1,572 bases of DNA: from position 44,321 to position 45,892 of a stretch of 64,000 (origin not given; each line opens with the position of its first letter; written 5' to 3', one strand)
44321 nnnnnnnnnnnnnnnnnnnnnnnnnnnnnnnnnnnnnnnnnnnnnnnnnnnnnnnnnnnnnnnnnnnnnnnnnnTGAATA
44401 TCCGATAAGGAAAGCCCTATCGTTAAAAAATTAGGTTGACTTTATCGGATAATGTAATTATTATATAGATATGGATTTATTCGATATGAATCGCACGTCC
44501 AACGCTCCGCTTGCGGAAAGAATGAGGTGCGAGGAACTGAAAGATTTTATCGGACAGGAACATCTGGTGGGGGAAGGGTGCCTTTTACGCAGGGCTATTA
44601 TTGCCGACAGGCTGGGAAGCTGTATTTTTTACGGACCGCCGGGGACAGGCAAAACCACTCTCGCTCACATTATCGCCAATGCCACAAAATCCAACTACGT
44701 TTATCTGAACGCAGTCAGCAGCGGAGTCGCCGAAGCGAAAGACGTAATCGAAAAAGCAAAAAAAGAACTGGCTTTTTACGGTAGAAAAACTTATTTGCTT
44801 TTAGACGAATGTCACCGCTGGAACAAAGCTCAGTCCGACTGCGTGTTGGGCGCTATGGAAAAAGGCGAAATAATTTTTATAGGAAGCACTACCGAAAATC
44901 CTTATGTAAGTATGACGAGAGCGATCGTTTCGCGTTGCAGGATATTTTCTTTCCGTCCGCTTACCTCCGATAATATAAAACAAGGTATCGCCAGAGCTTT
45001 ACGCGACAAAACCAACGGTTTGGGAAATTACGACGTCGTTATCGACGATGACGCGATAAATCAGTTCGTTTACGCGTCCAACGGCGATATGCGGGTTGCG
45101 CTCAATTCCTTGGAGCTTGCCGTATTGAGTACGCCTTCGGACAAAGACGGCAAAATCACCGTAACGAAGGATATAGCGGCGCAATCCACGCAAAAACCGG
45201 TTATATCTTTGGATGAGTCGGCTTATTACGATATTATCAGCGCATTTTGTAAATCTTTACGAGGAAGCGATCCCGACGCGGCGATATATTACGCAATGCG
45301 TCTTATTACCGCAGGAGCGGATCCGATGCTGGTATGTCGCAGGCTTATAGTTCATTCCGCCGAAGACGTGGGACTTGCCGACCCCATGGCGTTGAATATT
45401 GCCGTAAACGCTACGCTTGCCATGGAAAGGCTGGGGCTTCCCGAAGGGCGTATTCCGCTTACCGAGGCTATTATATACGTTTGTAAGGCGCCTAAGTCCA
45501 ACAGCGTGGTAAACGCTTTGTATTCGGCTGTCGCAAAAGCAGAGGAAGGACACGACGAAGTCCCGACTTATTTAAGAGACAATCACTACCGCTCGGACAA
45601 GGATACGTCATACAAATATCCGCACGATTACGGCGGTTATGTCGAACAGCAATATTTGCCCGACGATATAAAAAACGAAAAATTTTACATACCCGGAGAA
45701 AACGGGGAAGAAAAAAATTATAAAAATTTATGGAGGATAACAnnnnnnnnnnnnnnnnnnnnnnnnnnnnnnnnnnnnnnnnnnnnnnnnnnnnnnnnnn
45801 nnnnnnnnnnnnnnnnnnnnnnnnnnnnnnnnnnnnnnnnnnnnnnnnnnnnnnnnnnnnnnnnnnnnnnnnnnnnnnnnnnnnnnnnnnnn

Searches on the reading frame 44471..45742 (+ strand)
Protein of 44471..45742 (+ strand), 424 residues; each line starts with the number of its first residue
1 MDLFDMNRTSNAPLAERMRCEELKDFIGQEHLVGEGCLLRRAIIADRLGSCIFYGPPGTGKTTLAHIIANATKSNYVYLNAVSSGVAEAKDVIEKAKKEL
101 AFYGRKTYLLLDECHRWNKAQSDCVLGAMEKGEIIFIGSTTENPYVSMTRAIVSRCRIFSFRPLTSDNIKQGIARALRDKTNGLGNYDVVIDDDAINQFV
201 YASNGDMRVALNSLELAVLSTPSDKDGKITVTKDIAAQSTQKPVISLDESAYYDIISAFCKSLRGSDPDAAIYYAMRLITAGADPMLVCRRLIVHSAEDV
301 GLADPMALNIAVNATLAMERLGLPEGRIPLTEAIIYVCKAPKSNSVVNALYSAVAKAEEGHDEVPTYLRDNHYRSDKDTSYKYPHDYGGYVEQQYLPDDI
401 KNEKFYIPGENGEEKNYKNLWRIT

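Call 11: search_protein_families(library=pfam, proteins=[window:44471-45742:+], max_evalue=0.00001)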
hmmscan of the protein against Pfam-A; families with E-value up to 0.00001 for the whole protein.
window:44471-45742:+ (424 aa): 6 families
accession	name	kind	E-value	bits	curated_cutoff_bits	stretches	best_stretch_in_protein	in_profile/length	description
PF12002.13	MgsA_C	-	3e-58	196.9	27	1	265-421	1-163/167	MgsA AAA+ ATPase C terminal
PF16193.11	AAA_assoc_2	-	4.5e-20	72.1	34.3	1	186-264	2-81/81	AAA C-terminal domain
PF00004.35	AAA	-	1.7e-12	48.4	21.2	1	52-160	2-127/131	ATPase family associated with various cellular activities (AAA)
PF05496.18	RuvB_N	-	2.4e-11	44.1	27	1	18-138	1-118/159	Holliday junction DNA helicase RuvB P-loop domain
PF13173.12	AAA_14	-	4.6e-10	40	27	1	52-165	6-124/129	AAA domain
PF20720.3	nSTAND3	-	3.8e-06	27.1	27.2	1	49-103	18-71/155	Novel STAND NTPase 3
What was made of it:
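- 44471..45745 (+): rarA/mgsA, the conserved downstream neighbour. PF12002, E 3e-58 (call 11).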

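Call 30: find_homologous_proteins(query=window:44471-45742:+, max_evalue=1e-60)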
Query window:44471-45742:+ (424 aa): 8000 proteins with E <= 1e-60 among 8000 candidates; the best 120 are listed.
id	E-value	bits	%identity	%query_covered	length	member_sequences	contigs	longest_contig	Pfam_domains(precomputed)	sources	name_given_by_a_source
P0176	4.4e-280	946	100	99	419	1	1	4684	PF13173.13,PF16193.12,PF00004.36,PF05496.19,PF12002.14,PF20720.4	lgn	-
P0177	8.2e-280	945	100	99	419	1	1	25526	PF13173.13,PF16193.12,PF00004.36,PF05496.19,PF12002.14,PF20720.4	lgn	-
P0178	1.5e-279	944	100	99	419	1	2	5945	PF13173.13,PF16193.12,PF00004.36,PF05496.19,PF12002.14,PF20720.4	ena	-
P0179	1.5e-279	944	100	99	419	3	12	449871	PF13173.13,PF16193.12,PF00004.36,PF05496.19,PF12002.14,PF20720.4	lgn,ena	-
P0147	3.0e-279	943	99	99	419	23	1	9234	PF13173.13,PF16193.12,PF00004.36,PF05496.19,PF12002.14,PF20720.4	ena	-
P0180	8.1e-279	942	99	99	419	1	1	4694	PF13173.13,PF16193.12,PF00004.36,PF05496.19,PF12002.14,PF20720.4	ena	-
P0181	2.6e-266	901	94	99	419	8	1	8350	PF13173.13,PF16193.12,PF00004.36,PF05496.19,PF12002.14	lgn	-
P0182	8.5e-240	813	83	100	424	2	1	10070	PF13173.13,PF16193.12,PF00004.36,PF05496.19,PF12002.14,PF20720.4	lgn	-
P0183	2.9e-237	805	83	100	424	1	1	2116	PF13173.13,PF16193.12,PF00004.36,PF05496.19,PF12002.14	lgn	-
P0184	4.1e-226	768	79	100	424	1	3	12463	PF13173.13,PF16193.12,PF00004.36,PF05496.19,PF12002.14,PF20720.4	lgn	-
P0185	6.8e-226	768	79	100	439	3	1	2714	PF13173.13,PF16193.12,PF00004.36,PF13401.13,PF05496.19,PF12002.14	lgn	-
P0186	5.7e-225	765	78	100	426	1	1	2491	PF13173.13,PF16193.12,PF00004.36,PF13401.13,PF05496.19,PF12002.14,PF20720.4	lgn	-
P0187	7.1e-220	748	77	100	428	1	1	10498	PF13173.13,PF16193.12,PF00004.36,PF05496.19,PF12002.14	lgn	-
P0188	2.7e-219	746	77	100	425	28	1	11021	PF13173.13,PF16193.12,PF00004.36,PF05496.19,PF12002.14,PF20720.4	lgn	-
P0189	5.7e-216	735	75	100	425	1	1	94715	PF13173.13,PF16193.12,PF00004.36,PF05496.19,PF12002.14,PF20720.4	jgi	-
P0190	2.9e-215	733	75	100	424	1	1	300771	PF13173.13,PF16193.12,PF00004.36,PF05496.19,PF12002.14,PF20720.4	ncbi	-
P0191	1.8e-214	730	75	100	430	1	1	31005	PF13173.13,PF16193.12,PF00004.36,PF05496.19,PF12002.14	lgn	-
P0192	2.7e-214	729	75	100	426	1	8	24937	PF13173.13,PF16193.12,PF00004.36,PF05496.19,PF12002.14,PF20720.4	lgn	-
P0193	1.7e-212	724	74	100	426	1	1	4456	PF13173.13,PF16193.12,PF00004.36,PF05496.19,PF12002.14,PF20720.4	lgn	-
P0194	6.0e-212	722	76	97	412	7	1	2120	PF13173.13,PF16193.12,PF00004.36,PF05496.19,PF12002.14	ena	-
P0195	9.6e-212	721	74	100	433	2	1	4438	PF13173.13,PF16193.12,PF00004.36,PF05496.19,PF12002.14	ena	-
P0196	2.5e-211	720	73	100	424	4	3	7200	PF13173.13,PF16193.12,PF00004.36,PF05496.19,PF12002.14,PF20720.4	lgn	-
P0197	2.0e-210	717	73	100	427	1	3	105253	PF13173.13,PF16193.12,PF00004.36,PF05496.19,PF12002.14,PF20720.4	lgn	-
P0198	3.8e-210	716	73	100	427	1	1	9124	PF13173.13,PF16193.12,PF00004.36,PF05496.19,PF12002.14,PF20720.4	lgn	-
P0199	5.2e-210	715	73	100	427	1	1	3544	PF13173.13,PF16193.12,PF00004.36,PF05496.19,PF12002.14,PF20720.4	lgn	-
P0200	6.9e-210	715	73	100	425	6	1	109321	PF13173.13,PF16193.12,PF00004.36,PF05496.19,PF12002.14,PF20720.4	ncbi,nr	ncbi:MAG TPA: replication-associated recombination protein A [Clostridia bacterium]|nr:replication-a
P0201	3.1e-209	713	73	100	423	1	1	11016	PF13173.13,PF16193.12,PF00004.36,PF21960.3,PF05496.19,PF12002.14,PF20720.4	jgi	jgi:putative ATPase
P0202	1.2e-208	711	73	100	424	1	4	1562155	PF13173.13,PF16193.12,PF00004.36,PF05496.19,PF12002.14,PF20720.4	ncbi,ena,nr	ncbi:MAG: replication-associated recombination protein A [Clostridiales bacterium]|nr:replication-as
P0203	9.1e-208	708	72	100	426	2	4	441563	PF13173.13,PF16193.12,PF00004.36,PF05496.19,PF12002.14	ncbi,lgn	-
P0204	7.5e-206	702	73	100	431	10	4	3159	PF13173.13,PF16193.12,PF00004.36,PF13401.13,PF05496.19,PF12002.14,PF20720.4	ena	-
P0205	1.6e-205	701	73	99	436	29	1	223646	PF13173.13,PF16193.12,PF00004.36,PF13401.13,PF05496.19,PF12002.14,PF20720.4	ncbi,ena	-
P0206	8.9e-204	695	70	100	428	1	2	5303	PF13173.13,PF16193.12,PF00004.36,PF05496.19,PF12002.14,PF20720.4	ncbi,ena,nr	ncbi:MAG: replication-associated recombination protein A [Clostridia bacterium]|nr:replication-assoc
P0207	1.3e-203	694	73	100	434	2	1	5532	PF13173.13,PF16193.12,PF00004.36,PF13401.13,PF05496.19,PF12002.14,PF20720.4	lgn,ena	-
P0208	1.7e-203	694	72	100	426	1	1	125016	PF13173.13,PF16193.12,PF00004.36,PF05496.19,PF12002.14,PF20720.4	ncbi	-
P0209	5.2e-203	692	71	98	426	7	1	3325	PF13173.13,PF16193.12,PF00004.36,PF05496.19,PF12002.14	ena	-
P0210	1.2e-202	691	70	100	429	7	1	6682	PF13173.13,PF16193.12,PF00004.36,PF05496.19,PF12002.14,PF20720.4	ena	-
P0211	3.0e-202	690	72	97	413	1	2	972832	PF13173.13,PF16193.12,PF00004.36,PF05496.19,PF12002.14,PF20720.4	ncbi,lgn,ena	-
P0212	6.0e-202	689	72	100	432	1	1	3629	PF13173.13,PF16193.12,PF00004.36,PF05496.19,PF12002.14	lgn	-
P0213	6.7e-202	689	68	100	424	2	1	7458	PF13173.13,PF16193.12,PF00004.36,PF05496.19,PF12002.14,PF20720.4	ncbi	-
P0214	7.4e-202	689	72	97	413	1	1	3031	PF13173.13,PF16193.12,PF00004.36,PF05496.19,PF12002.14,PF20720.4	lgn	-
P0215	4.6e-201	686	72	98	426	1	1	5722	PF13173.13,PF16193.12,PF00004.36,PF05496.19,PF12002.14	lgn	-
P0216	7.4e-201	685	73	98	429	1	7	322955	PF13173.13,PF16193.12,PF00004.36,PF05496.19,PF12002.14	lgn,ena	-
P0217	8.3e-201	685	73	98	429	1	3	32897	PF13173.13,PF16193.12,PF00004.36,PF05496.19,PF12002.14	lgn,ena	-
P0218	1.0e-200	685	73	98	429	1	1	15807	PF13173.13,PF16193.12,PF00004.36,PF05496.19,PF12002.14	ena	-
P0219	1.1e-200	685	73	98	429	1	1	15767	PF13173.13,PF16193.12,PF00004.36,PF05496.19,PF12002.14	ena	-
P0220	1.1e-200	685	73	98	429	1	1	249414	PF13173.13,PF16193.12,PF00004.36,PF05496.19,PF12002.14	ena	-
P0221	1.9e-200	684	71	100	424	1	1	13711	PF13173.13,PF16193.12,PF00004.36,PF05496.19,PF12002.14,PF20720.4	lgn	-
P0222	2.2e-200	684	73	98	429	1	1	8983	PF13173.13,PF16193.12,PF00004.36,PF05496.19,PF12002.14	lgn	-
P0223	3.7e-200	683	73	98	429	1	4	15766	PF13173.13,PF16193.12,PF00004.36,PF05496.19,PF12002.14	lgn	-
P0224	4.2e-200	683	73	98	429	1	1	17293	PF13173.13,PF16193.12,PF00004.36,PF05496.19,PF12002.14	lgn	-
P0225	4.2e-200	683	73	98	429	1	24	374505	PF13173.13,PF16193.12,PF00004.36,PF05496.19,PF12002.14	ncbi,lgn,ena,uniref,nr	ncbi:MAG TPA: replication-associated recombination protein A [Candidatus Stercoripulliclostridium me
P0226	4.3e-200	683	73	98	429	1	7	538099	PF13173.13,PF16193.12,PF00004.36,PF05496.19,PF12002.14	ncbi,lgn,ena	-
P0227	4.6e-200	683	72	98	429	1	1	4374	PF13173.13,PF16193.12,PF00004.36,PF05496.19,PF12002.14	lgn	-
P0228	5.1e-200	682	73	98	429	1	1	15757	PF13173.13,PF16193.12,PF00004.36,PF05496.19,PF12002.14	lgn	-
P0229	5.1e-200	682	72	98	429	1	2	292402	PF13173.13,PF16193.12,PF00004.36,PF05496.19,PF12002.14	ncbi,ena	-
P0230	5.6e-200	682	71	99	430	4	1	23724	PF13173.13,PF16193.12,PF00004.36,PF05496.19,PF12002.14,PF20720.4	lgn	-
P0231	5.7e-200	682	73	98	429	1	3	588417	PF13173.13,PF16193.12,PF00004.36,PF05496.19,PF12002.14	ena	-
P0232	5.8e-200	682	72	98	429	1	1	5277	PF13173.13,PF16193.12,PF00004.36,PF05496.19,PF12002.14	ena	-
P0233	8.0e-200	682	72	98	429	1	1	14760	PF13173.13,PF16193.12,PF00004.36,PF05496.19,PF12002.14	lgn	-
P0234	9.8e-200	682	73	98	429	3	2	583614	PF13173.13,PF16193.12,PF00004.36,PF05496.19,PF12002.14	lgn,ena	-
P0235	1.4e-199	681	73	98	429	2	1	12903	PF13173.13,PF16193.12,PF00004.36,PF05496.19,PF12002.14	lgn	-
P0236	1.4e-199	681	72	98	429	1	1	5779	PF13173.13,PF16193.12,PF00004.36,PF05496.19,PF12002.14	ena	-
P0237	1.5e-199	681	72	98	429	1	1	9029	PF13173.13,PF16193.12,PF00004.36,PF05496.19,PF12002.14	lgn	-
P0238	1.5e-199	681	70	100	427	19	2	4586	PF13173.13,PF16193.12,PF00004.36,PF05496.19,PF12002.14,PF20720.4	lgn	-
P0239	1.5e-199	681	69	100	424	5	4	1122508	PF13173.13,PF16193.12,PF00004.36,PF05496.19,PF12002.14,PF20720.4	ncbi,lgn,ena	-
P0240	5.6e-199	679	72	98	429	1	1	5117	PF13173.13,PF16193.12,PF00004.36,PF05496.19,PF12002.14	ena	-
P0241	7.1e-199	679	70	100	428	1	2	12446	PF13173.13,PF16193.12,PF00004.36,PF05496.19,PF12002.14,PF20720.4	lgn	-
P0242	9.2e-199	678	70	98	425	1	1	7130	PF13173.13,PF16193.12,PF00004.36,PF05496.19,PF12002.14,PF20720.4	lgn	-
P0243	1.0e-198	678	72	98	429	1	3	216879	PF13173.13,PF16193.12,PF00004.36,PF05496.19,PF12002.14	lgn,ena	-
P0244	1.3e-198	678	70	99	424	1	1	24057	PF13173.13,PF16193.12,PF00004.36,PF05496.19,PF12002.14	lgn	-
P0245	1.5e-198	678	71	98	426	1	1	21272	PF13173.13,PF16193.12,PF00004.36,PF05496.19,PF07728.21,PF12002.14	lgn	-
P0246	7.6e-198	675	69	99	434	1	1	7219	PF13173.13,PF16193.12,PF00004.36,PF05496.19,PF12002.14,PF20720.4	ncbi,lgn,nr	ncbi:MAG: replication-associated recombination protein A [Clostridia bacterium]|nr:replication-assoc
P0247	1.6e-197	674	70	99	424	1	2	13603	PF13173.13,PF16193.12,PF00004.36,PF05496.19,PF12002.14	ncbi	ncbi:MAG: replication-associated recombination protein A [Bacillota bacterium]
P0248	1.8e-197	674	70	100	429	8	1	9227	PF13173.13,PF16193.12,PF00004.36,PF05496.19,PF12002.14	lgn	-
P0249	2.1e-197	674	72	98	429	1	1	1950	PF13173.13,PF16193.12,PF00004.36,PF05496.19,PF12002.14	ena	-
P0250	1.6e-196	671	72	96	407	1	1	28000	PF13173.13,PF16193.12,PF00004.36,PF05496.19,PF12002.14,PF01078.28,PF20720.4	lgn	-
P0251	3.9e-196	670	71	97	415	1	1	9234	PF13173.13,PF16193.12,PF00004.36,PF05496.19,PF12002.14,PF20720.4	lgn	-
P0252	5.2e-196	669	70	99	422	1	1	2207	PF13173.13,PF16193.12,PF00004.36,PF05496.19,PF12002.14,PF20720.4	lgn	-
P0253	8.4e-196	669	68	99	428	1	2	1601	PF13173.13,PF16193.12,PF00004.36,PF05496.19,PF12002.14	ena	-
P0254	3.6e-195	666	68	100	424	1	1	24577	PF13173.13,PF16193.12,PF00004.36,PF05496.19,PF13177.13,PF12002.14,PF20720.4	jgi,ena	-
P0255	1.3e-194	665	70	97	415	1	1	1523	PF13173.13,PF16193.12,PF00004.36,PF05496.19,PF12002.14,PF20720.4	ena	-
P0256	1.8e-194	664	72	98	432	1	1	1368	PF13173.13,PF16193.12,PF00004.36,PF05496.19,PF12002.14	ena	-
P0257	2.2e-194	664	68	100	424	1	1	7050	PF13173.13,PF16193.12,PF00004.36,PF05496.19,PF12002.14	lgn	-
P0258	4.2e-194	663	68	100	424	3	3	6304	PF13173.13,PF16193.12,PF00004.36,PF05496.19,PF12002.14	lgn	-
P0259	9.1e-194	662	70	98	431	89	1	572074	PF13173.13,PF16193.12,PF00004.36,PF21960.3,PF05496.19,PF12002.14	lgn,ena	-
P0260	1.2e-193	661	69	100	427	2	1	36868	PF13173.13,PF16193.12,PF00004.36,PF05496.19,PF12002.14,PF20720.4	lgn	-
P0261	1.7e-193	661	69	100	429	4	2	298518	PF13173.13,PF16193.12,PF00004.36,PF05496.19,PF12002.14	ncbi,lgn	-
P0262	2.1e-192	657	69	98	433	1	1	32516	PF13173.13,PF16193.12,PF00004.36,PF05496.19,PF12002.14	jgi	-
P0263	2.7e-192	657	69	98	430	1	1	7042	PF13173.13,PF16193.12,PF00004.36,PF21960.3,PF05496.19,PF12002.14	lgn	-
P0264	3.6e-192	657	69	99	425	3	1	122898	PF13173.13,PF16193.12,PF00004.36,PF05496.19,PF12002.14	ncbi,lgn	-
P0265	4.7e-192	656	69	98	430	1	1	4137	PF13173.13,PF16193.12,PF00004.36,PF21960.3,PF05496.19,PF12002.14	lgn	-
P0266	5.1e-192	656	69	98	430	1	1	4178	PF13173.13,PF16193.12,PF00004.36,PF05496.19,PF12002.14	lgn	-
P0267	5.9e-192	656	69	98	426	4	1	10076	PF13173.13,PF16193.12,PF00004.36,PF05496.19,PF12002.14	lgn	-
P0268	7.0e-192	656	69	99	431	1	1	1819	PF13173.13,PF16193.12,PF00004.36,PF05496.19,PF12002.14,PF20720.4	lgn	-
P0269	1.3e-191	655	69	98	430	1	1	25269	PF13173.13,PF16193.12,PF00004.36,PF21960.3,PF05496.19,PF12002.14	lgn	-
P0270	1.6e-191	654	69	98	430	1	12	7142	PF13173.13,PF16193.12,PF00004.36,PF21960.3,PF05496.19,PF12002.14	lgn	-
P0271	1.7e-191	654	69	98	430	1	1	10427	PF13173.13,PF16193.12,PF00004.36,PF21960.3,PF05496.19,PF12002.14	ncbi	-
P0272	5.1e-191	653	66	99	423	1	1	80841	PF13173.13,PF16193.12,PF00004.36,PF05496.19,PF12002.14,PF20720.4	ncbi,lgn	-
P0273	5.9e-191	653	69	98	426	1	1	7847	PF13173.13,PF16193.12,PF00004.36,PF05496.19,PF12002.14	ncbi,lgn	-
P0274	1.1e-190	652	68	98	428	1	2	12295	PF13173.13,PF16193.12,PF00004.36,PF05496.19,PF12002.14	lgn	-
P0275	1.2e-190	652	68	98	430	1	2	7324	PF13173.13,PF16193.12,PF00004.36,PF21960.3,PF05496.19,PF12002.14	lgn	-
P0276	2.0e-190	651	68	98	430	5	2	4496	PF13173.13,PF16193.12,PF00004.36,PF05496.19,PF12002.14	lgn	-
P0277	2.5e-190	651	70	96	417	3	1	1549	PF13173.13,PF16193.12,PF00004.36,PF05496.19,PF12002.14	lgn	-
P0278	3.4e-190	650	70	95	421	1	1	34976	PF13173.13,PF16193.12,PF00004.36,PF05496.19,PF12002.14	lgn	-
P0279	3.6e-190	650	68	98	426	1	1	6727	PF13173.13,PF16193.12,PF00004.36,PF05496.19,PF07728.21,PF12002.14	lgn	-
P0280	4.6e-190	650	68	99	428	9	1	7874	PF13173.13,PF16193.12,PF00004.36,PF05496.19,PF12002.14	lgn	-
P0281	6.6e-190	649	68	97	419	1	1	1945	PF13173.13,PF16193.12,PF00004.36,PF05496.19,PF12002.14,PF20720.4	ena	-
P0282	2.3e-189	647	67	99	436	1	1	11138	PF13173.13,PF16193.12,PF00004.36,PF05496.19,PF12002.14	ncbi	-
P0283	4.2e-189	647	69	98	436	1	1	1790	PF13173.13,PF16193.12,PF00004.36,PF05496.19,PF12002.14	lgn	-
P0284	6.8e-189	646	68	98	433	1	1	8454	PF13173.13,PF16193.12,PF00004.36,PF21960.3,PF05496.19,PF12002.14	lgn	-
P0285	8.9e-189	645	68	98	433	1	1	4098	PF13173.13,PF16193.12,PF00004.36,PF21960.3,PF05496.19,PF12002.14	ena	-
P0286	1.1e-188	645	69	98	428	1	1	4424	PF13173.13,PF16193.12,PF00004.36,PF05496.19,PF12002.14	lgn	-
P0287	1.3e-188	645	68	98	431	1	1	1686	PF13173.13,PF16193.12,PF00004.36,PF21960.3,PF05496.19,PF12002.14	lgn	-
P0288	1.3e-188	645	68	98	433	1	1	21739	PF13173.13,PF16193.12,PF00004.36,PF21960.3,PF05496.19,PF12002.14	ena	-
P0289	1.3e-188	645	68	98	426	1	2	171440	PF13173.13,PF16193.12,PF00004.36,PF05496.19,PF12002.14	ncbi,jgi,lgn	jgi:putative ATPase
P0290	1.4e-188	645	68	98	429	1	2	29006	PF13173.13,PF16193.12,PF00004.36,PF05496.19,PF12002.14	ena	-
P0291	1.4e-188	645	68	98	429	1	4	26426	PF13173.13,PF16193.12,PF00004.36,PF05496.19,PF12002.14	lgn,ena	-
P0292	3.0e-188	644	68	98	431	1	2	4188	PF13173.13,PF16193.12,PF00004.36,PF05496.19,PF12002.14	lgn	-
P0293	3.0e-188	644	68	98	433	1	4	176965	PF13173.13,PF16193.12,PF00004.36,PF05496.19,PF12002.14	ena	-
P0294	3.1e-188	644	68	98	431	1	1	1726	PF13173.13,PF16193.12,PF00004.36,PF05496.19,PF12002.14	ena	-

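Call 39: find_encoding_contigs(protein=P0190, flank=10000, max_places=1)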
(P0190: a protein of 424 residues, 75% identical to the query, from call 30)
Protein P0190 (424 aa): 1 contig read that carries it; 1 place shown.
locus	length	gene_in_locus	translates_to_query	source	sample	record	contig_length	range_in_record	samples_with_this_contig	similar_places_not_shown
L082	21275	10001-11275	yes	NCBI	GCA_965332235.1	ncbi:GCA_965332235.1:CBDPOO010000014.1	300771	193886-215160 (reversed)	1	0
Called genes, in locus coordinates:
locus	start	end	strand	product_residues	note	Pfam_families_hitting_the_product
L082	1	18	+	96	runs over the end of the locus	PF05239:PRC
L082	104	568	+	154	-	PF22811:Zn_ribbon_NrdR, PF03477:ATP-cone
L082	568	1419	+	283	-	PF00849:PseudoU_synth_2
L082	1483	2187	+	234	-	PF04542:Sigma70_r2, PF04545:Sigma70_r4, PF01381:HTH_3 (weak)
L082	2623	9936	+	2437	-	PF10091:Glycoamylase, PF06165:GH94_b-supersand, PF17167:Glyco_hydro_94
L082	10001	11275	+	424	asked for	PF05496:RuvB_N, PF20720:nSTAND3 (weak), PF00004:AAA, PF13173:AAA_14, PF16193:AAA_assoc_2, PF12002:MgsA_C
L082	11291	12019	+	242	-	PF00005:ABC_tran, PF13304:AAA_21 (weak)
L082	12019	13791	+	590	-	PF16949:ABC_tran_2 (weak), PF09847:12TM_1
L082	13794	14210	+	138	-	PF03652:RuvX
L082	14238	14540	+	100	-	PF06949:DUF1292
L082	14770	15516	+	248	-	PF00318:Ribosomal_S2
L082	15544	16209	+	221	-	PF25025:EF-Ts_N (weak), PF00889:EF_TS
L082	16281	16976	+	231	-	PF00696:AA_kinase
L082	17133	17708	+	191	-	PF01765:RRF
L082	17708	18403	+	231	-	PF01255:Prenyltransf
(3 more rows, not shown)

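Call 40: find_encoding_contigs(protein=P0202, flank=10000, max_places=1)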
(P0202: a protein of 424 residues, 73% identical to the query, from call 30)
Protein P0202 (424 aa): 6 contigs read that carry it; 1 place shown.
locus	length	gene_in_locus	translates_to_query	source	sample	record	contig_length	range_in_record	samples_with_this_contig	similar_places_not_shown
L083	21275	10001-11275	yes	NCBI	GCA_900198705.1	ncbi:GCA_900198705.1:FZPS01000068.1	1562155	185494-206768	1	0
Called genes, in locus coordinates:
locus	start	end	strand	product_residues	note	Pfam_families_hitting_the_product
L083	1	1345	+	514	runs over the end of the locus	PF13416:SBP_bac_8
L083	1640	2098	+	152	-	PF04542:Sigma70_r2 (weak), PF04545:Sigma70_r4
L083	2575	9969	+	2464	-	PF10091:Glycoamylase, PF06165:GH94_b-supersand, PF17167:Glyco_hydro_94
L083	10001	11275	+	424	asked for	PF05496:RuvB_N, PF20720:nSTAND3 (faint), PF00004:AAA, PF13173:AAA_14, PF16193:AAA_assoc_2, PF12002:MgsA_C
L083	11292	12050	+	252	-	PF00005:ABC_tran, PF13304:AAA_21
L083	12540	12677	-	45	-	-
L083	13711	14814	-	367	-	PF02687:FtsX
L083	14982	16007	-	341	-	PF00005:ABC_tran, PF02463:SMC_N (weak), PF13304:AAA_21 (faint)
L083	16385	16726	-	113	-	PF02410:RsfS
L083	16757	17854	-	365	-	PF01467:CTP_transf_like, PF01966:HD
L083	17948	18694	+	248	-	-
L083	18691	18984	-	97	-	PF01985:CRS1_YhbY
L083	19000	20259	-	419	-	PF01018:GTP1_OBG, PF01926:MMR_HSR1, PF02421:FeoB_N, PF09269:DUF1967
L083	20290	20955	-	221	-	PF00730:HhH-GPD, PF00633:HHH (weak)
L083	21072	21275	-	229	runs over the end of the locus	PF00834:Ribul_P_3_epim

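Call 41: find_encoding_contigs(protein=P0225, flank=10000, max_places=1)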
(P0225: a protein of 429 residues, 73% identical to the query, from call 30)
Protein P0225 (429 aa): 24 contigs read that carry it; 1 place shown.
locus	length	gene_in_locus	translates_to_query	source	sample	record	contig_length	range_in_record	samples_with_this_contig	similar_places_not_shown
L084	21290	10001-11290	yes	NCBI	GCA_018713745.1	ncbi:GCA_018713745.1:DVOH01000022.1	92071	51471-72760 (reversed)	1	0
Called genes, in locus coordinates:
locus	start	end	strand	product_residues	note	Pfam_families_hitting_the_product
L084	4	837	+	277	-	PF00849:PseudoU_synth_2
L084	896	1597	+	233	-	PF04542:Sigma70_r2, PF04545:Sigma70_r4, PF01381:HTH_3 (weak)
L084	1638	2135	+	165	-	PF01451:LMWPc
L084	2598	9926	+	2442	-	PF10091:Glycoamylase, PF06165:GH94_b-supersand, PF17167:Glyco_hydro_94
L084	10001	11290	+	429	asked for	PF05496:RuvB_N, PF00004:AAA, PF13173:AAA_14 (weak), PF16193:AAA_assoc_2, PF12002:MgsA_C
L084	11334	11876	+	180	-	PF02915:Rubrerythrin, PF23458:DUF7130 (weak), PF21349:RUBY_RBDX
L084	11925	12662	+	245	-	PF00005:ABC_tran, PF13304:AAA_21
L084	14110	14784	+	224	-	PF03652:RuvX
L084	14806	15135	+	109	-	PF06949:DUF1292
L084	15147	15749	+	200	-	PF00160:Pro_isomerase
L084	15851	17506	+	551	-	PF18676:MBG_2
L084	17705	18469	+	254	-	PF00318:Ribosomal_S2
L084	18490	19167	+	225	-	PF00889:EF_TS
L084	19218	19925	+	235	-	PF00696:AA_kinase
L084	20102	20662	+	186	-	PF01765:RRF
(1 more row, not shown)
